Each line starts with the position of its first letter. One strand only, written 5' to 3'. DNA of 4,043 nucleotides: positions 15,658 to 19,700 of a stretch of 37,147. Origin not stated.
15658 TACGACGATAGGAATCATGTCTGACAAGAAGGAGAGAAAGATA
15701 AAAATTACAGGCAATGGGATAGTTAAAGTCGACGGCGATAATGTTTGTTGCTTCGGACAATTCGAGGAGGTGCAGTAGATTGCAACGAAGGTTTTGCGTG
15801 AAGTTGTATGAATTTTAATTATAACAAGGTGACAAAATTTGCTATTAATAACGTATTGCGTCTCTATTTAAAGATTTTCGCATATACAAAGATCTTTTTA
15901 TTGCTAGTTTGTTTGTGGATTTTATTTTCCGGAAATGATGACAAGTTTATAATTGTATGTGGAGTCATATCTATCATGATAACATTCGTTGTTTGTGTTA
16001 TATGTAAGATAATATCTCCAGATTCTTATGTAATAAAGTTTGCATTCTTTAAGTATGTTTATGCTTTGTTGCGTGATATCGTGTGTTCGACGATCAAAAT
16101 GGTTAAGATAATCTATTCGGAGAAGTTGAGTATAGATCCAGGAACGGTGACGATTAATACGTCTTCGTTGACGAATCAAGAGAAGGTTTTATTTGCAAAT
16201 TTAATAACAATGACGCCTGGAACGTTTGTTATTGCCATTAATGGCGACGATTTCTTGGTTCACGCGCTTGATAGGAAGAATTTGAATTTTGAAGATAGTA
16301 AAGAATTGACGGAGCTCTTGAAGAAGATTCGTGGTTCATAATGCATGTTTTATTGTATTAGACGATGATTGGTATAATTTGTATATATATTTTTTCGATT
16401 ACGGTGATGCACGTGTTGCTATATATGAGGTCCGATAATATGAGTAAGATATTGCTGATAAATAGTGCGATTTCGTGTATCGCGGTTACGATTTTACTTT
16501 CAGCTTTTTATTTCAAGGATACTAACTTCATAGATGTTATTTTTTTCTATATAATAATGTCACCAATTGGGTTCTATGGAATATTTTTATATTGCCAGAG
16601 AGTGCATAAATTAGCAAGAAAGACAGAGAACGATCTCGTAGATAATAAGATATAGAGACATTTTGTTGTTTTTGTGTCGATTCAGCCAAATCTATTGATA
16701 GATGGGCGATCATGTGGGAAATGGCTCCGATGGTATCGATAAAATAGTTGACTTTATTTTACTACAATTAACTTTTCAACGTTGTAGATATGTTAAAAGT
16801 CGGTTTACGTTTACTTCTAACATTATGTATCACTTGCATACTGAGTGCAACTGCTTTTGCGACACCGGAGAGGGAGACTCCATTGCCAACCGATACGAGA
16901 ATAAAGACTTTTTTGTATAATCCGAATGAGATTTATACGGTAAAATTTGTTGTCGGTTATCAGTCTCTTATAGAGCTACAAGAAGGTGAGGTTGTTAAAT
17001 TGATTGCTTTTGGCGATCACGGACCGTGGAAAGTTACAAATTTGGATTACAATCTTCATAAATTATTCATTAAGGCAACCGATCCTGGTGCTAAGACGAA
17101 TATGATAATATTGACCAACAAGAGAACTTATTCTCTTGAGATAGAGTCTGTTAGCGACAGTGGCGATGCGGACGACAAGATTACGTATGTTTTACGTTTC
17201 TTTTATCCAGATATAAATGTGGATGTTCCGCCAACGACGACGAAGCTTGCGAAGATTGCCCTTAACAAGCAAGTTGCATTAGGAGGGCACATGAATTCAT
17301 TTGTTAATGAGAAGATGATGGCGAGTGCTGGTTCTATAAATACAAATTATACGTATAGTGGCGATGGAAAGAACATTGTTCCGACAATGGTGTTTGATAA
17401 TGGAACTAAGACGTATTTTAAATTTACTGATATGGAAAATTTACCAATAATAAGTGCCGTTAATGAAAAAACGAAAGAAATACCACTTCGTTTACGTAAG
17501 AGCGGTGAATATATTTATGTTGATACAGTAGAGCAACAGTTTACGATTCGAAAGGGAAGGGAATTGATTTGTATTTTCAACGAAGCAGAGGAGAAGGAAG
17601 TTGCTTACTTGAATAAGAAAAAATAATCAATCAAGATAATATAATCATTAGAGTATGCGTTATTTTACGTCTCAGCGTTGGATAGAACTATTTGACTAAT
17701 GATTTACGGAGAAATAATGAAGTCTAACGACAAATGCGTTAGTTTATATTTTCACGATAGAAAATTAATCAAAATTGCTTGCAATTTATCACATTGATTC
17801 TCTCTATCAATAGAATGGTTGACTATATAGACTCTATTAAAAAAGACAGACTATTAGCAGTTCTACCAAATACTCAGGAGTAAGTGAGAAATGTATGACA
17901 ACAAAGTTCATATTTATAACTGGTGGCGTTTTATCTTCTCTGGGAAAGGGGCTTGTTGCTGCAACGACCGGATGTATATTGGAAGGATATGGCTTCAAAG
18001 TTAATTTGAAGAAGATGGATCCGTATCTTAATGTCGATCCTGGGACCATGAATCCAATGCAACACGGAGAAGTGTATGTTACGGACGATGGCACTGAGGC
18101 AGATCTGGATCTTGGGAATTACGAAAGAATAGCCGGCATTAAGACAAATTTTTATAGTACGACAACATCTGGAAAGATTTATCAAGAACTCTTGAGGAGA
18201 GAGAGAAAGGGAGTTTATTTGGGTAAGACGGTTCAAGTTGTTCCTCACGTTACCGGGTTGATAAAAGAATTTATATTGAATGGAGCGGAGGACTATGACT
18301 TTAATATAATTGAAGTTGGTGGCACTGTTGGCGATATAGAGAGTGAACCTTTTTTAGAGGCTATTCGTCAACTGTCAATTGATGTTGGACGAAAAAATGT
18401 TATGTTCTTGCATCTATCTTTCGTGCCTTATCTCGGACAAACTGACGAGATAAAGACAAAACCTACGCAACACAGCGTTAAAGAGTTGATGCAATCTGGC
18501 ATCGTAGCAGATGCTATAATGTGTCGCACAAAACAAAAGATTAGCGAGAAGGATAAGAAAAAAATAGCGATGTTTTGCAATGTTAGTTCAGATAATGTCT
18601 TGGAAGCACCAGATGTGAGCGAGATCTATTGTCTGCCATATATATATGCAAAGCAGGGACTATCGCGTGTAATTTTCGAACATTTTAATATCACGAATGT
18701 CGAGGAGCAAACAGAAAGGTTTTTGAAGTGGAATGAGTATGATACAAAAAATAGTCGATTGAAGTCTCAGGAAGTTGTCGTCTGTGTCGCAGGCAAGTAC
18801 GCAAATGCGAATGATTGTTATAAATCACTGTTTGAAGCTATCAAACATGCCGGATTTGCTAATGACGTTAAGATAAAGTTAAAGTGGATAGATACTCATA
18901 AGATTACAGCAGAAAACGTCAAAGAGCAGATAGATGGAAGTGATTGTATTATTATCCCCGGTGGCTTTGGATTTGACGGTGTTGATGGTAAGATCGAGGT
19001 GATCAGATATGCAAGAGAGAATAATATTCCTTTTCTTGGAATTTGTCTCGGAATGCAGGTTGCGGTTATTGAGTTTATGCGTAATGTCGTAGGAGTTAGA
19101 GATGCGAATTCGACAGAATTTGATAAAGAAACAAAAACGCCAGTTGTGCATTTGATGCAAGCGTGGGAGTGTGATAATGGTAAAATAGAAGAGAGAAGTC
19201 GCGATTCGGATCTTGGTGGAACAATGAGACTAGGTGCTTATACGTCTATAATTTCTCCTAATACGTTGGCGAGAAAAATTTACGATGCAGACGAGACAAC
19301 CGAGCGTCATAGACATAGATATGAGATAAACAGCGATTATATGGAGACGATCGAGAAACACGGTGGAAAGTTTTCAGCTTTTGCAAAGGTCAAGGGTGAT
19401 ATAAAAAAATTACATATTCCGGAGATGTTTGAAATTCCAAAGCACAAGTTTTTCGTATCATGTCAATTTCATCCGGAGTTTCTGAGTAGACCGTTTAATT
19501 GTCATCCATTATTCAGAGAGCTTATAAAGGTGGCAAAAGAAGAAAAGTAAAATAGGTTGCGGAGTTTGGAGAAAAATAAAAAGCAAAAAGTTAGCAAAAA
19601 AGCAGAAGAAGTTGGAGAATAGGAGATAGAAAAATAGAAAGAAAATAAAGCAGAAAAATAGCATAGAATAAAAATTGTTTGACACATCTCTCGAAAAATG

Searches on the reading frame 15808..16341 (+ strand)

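Call 58: search_protein_families(library=pfam, proteins=[window:15808-16341:+], max_evalue=0.00001)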
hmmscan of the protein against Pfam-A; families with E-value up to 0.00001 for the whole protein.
window:15808-16341:+ (177 aa): 1 family
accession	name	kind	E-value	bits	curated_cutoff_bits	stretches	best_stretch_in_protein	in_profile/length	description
PF01899.21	MNHE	-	1e-22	80.9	27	1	30-158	1-126/145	Na+/H+ ion antiporter subunit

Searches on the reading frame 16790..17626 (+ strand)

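Call 58: search_protein_families(library=pfam, proteins=[window:16790-17626:+], max_evalue=0.00001)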
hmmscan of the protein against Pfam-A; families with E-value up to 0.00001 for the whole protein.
window:16790-17626:+ (278 aa): 1 family
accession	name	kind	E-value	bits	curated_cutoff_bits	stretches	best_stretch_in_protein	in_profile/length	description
PF03524.21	CagX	-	9.1e-47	159.9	34.2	1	37-265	2-198/198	Conjugal transfer protein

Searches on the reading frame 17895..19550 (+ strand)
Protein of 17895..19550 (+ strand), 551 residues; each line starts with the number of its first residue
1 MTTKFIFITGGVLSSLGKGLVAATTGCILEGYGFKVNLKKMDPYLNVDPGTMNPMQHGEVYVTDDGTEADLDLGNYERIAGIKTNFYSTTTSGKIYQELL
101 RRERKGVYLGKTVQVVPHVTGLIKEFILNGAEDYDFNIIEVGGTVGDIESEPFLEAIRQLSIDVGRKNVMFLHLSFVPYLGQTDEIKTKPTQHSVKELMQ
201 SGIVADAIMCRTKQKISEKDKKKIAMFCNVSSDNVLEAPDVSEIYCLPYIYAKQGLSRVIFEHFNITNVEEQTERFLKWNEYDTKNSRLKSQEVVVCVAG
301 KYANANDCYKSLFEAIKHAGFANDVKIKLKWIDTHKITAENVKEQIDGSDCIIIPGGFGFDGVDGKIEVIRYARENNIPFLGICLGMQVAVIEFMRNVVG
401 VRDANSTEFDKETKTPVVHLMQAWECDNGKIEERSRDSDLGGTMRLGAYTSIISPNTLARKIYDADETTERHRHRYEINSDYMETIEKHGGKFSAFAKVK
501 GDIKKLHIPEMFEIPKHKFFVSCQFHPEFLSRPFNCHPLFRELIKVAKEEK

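Call 59: search_protein_families(library=pfam, proteins=[window:17895-19550:+], max_evalue=0.00001)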
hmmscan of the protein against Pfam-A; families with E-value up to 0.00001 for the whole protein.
window:17895-19550:+ (551 aa): 2 families
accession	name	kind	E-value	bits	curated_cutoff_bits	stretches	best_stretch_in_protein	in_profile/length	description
PF06418.20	CTP_synth_N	-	3.9e-112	374.4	26.1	1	4-266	1-265/265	CTP synthase N-terminus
PF00117.34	GATase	-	2.1e-36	125.8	22.8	1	307-545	4-189/190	Glutamine amidotransferase class-I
